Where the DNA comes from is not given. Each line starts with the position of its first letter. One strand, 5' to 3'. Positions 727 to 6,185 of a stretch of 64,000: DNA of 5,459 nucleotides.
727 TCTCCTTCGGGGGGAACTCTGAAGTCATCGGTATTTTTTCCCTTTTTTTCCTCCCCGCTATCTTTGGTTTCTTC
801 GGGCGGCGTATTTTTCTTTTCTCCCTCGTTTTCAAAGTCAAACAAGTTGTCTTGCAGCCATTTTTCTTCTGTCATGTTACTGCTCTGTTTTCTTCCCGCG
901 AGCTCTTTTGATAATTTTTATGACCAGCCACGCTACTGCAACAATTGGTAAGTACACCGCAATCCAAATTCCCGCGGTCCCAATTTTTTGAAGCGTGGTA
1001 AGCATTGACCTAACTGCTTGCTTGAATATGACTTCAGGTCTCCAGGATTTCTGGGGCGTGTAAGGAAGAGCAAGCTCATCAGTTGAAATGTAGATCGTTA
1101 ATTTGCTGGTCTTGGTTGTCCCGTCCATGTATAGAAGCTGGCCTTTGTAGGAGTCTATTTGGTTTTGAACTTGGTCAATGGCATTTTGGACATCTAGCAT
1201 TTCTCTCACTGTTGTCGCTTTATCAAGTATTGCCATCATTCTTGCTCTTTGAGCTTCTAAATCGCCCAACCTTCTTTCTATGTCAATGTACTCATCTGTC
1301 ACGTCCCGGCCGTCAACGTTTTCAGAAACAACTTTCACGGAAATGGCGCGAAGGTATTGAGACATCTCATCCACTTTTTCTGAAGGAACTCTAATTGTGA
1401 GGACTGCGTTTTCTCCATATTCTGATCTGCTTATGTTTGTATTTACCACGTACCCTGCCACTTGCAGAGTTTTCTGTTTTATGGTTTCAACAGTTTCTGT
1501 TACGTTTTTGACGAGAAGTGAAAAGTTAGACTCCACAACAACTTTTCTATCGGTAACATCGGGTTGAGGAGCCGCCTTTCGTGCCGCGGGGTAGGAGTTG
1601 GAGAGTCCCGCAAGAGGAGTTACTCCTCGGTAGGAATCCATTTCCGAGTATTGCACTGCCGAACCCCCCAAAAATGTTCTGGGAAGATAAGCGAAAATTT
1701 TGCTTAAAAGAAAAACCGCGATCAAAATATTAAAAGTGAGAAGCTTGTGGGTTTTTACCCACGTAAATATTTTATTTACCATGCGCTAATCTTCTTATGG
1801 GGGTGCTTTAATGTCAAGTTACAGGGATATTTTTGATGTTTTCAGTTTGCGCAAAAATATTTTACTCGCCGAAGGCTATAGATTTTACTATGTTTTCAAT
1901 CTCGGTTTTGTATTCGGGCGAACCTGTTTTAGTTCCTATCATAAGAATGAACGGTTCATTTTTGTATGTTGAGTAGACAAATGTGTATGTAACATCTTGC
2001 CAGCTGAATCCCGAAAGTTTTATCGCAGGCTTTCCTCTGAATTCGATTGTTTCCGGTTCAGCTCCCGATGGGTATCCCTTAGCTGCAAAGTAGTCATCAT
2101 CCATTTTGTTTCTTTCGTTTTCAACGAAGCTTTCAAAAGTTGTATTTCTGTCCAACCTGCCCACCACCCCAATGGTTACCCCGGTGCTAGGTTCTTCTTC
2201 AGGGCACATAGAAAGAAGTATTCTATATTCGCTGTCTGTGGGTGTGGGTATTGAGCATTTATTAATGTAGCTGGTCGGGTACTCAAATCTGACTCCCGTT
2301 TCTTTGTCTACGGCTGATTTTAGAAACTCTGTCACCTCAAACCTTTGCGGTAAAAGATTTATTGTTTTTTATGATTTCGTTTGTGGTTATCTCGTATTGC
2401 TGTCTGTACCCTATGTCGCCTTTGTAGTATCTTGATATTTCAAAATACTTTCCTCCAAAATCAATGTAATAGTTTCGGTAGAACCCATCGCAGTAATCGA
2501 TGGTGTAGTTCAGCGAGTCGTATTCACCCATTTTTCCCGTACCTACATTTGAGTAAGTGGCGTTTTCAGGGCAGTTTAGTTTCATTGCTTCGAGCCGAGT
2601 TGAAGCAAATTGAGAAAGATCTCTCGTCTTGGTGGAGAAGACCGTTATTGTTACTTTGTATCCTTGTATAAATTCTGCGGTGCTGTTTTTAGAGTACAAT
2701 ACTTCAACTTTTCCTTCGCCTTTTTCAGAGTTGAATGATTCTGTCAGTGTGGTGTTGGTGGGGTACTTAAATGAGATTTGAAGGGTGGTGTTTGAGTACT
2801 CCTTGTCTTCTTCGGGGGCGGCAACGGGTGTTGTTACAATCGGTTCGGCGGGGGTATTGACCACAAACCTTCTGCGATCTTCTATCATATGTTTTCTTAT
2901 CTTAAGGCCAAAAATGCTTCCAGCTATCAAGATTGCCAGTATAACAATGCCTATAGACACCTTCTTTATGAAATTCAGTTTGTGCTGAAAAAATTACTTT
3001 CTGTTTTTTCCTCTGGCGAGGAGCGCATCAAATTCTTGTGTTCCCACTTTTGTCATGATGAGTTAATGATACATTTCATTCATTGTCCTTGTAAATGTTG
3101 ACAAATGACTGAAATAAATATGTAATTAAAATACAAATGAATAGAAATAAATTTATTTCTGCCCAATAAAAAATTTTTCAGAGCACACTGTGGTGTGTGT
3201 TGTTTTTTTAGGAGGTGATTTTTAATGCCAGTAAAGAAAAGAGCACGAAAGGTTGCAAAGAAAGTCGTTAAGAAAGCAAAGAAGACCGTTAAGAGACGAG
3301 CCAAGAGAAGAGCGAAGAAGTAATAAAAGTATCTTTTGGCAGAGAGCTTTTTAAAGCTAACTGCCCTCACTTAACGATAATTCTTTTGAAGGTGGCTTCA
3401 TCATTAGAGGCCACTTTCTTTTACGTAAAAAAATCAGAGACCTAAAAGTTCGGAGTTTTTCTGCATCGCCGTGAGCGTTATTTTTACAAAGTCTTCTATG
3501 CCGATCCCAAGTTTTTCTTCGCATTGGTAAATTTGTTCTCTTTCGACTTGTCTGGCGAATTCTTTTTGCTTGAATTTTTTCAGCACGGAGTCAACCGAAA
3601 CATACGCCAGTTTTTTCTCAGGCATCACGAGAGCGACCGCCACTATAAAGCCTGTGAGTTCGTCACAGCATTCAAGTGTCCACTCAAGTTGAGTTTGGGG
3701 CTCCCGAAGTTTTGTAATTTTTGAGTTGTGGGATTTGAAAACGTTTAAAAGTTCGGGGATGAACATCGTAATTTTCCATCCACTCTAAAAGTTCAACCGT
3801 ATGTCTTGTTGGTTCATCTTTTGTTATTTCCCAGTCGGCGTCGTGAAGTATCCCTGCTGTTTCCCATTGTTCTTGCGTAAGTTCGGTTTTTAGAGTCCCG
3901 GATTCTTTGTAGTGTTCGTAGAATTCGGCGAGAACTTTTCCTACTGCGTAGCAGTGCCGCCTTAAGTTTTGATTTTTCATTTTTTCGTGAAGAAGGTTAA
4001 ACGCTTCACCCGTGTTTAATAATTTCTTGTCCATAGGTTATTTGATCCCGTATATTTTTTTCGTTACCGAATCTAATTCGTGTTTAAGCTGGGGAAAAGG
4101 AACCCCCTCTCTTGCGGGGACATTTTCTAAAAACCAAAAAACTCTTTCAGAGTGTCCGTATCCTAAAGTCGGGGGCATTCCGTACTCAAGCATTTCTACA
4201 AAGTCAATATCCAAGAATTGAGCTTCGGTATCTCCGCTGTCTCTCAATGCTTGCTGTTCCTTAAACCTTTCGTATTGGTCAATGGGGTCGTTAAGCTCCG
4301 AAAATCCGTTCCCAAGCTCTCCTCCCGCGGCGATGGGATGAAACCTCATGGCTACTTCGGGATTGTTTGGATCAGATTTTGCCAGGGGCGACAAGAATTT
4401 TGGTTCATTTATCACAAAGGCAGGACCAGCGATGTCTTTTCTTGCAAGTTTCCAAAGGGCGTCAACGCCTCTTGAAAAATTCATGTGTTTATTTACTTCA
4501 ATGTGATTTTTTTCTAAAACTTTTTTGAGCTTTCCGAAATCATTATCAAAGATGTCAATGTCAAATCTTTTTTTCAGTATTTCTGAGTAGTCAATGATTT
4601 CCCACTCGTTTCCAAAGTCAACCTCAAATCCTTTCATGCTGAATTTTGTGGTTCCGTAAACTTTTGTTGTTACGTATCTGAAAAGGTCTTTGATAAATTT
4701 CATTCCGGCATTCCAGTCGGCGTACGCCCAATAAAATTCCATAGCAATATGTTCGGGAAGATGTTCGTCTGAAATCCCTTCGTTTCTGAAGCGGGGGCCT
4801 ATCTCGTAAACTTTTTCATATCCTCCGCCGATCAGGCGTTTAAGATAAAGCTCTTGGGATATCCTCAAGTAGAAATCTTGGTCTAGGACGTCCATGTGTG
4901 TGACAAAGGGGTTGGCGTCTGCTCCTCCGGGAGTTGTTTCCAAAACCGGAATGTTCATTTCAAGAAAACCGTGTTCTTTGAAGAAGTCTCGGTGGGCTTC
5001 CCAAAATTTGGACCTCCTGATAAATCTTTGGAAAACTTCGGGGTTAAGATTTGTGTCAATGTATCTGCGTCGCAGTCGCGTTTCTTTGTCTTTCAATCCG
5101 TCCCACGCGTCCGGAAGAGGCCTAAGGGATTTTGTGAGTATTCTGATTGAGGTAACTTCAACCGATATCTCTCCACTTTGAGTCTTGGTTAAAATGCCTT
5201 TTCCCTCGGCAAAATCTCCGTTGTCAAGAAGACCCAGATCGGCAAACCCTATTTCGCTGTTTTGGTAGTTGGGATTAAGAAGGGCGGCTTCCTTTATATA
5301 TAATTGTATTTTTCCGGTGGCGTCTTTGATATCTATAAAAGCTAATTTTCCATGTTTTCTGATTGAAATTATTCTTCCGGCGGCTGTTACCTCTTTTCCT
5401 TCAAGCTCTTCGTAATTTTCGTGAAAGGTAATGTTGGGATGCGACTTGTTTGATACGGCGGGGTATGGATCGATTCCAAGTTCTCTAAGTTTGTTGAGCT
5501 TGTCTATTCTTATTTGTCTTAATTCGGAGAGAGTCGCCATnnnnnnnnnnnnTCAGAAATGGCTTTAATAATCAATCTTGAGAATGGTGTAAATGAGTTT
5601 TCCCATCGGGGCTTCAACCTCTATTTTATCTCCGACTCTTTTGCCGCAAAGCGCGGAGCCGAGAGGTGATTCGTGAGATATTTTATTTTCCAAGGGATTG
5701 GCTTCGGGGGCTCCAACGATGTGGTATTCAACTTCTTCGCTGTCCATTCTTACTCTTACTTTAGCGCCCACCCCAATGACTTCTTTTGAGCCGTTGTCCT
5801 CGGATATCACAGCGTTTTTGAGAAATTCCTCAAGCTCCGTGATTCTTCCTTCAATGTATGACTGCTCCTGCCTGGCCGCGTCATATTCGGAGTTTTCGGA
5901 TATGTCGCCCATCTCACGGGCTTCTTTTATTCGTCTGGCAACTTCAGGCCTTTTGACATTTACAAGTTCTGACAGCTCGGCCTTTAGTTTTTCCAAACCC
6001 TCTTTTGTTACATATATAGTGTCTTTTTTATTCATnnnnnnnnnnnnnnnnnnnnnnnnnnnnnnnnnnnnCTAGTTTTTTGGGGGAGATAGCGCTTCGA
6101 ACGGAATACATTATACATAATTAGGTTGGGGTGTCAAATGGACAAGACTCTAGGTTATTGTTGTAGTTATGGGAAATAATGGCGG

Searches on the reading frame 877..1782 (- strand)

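Call 44: search_protein_families(library=pfam, proteins=[window:877-1782:-], max_evalue=0.01)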
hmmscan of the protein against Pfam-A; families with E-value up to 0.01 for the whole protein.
window:877-1782:- (301 aa): 2 families
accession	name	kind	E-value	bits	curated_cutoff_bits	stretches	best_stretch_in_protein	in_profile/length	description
PF14257.11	DUF4349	-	2.9e-41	141.6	27.7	1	79-288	1-212/213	Domain of unknown function (DUF4349)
PF09186.17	DUF1949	-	0.0029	17.9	23.7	1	117-145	22-50/56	Domain of unknown function (DUF1949)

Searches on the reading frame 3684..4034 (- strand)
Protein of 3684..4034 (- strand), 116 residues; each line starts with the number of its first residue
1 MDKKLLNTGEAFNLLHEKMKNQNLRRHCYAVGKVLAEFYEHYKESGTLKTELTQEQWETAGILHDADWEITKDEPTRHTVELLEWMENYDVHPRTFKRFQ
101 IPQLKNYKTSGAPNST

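Call 44: search_protein_families(library=pfam, proteins=[window:3684-4034:-], max_evalue=0.01)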
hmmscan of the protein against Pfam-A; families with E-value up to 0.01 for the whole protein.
window:3684-4034:- (116 aa): 1 family
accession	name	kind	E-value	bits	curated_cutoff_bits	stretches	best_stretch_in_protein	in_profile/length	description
PF01966.28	HD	-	0.0027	18.4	22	1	26-73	3-43/116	HD domain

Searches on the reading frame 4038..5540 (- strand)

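Call 44: search_protein_families(library=pfam, proteins=[window:4038-5540:-], max_evalue=0.01)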
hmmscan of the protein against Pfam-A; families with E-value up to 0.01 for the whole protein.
window:4038-5540:- (500 aa): 2 families
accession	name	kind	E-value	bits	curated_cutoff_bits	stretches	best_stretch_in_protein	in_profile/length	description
PF00152.25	tRNA-synt_2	-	1.4e-60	205.4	25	1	151-484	1-306/308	tRNA synthetases class II (D, K and N)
PF01336.31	tRNA_anti-codon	-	6.1e-13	48.9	27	1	51-135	1-75/75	OB-fold nucleic acid binding domain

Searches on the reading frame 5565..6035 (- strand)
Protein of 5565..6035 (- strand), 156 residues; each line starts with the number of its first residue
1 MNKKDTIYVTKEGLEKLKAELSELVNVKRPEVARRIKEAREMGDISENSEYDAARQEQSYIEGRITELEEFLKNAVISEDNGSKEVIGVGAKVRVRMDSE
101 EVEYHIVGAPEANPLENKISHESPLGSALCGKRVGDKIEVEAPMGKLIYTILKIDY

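Call 44: search_protein_families(library=pfam, proteins=[window:5565-6035:-], max_evalue=0.01)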
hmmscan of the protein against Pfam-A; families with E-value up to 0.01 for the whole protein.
window:5565-6035:- (156 aa): 2 families
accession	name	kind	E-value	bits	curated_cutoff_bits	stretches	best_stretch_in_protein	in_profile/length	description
PF03449.20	GreA_GreB_N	-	9.3e-30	103.1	24.5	1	7-77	1-71/71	Transcription elongation factor, N-terminal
PF01272.25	GreA_GreB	-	1.3e-23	83.1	26.9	1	84-156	3-77/77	Transcription elongation factor, GreA/GreB, C-term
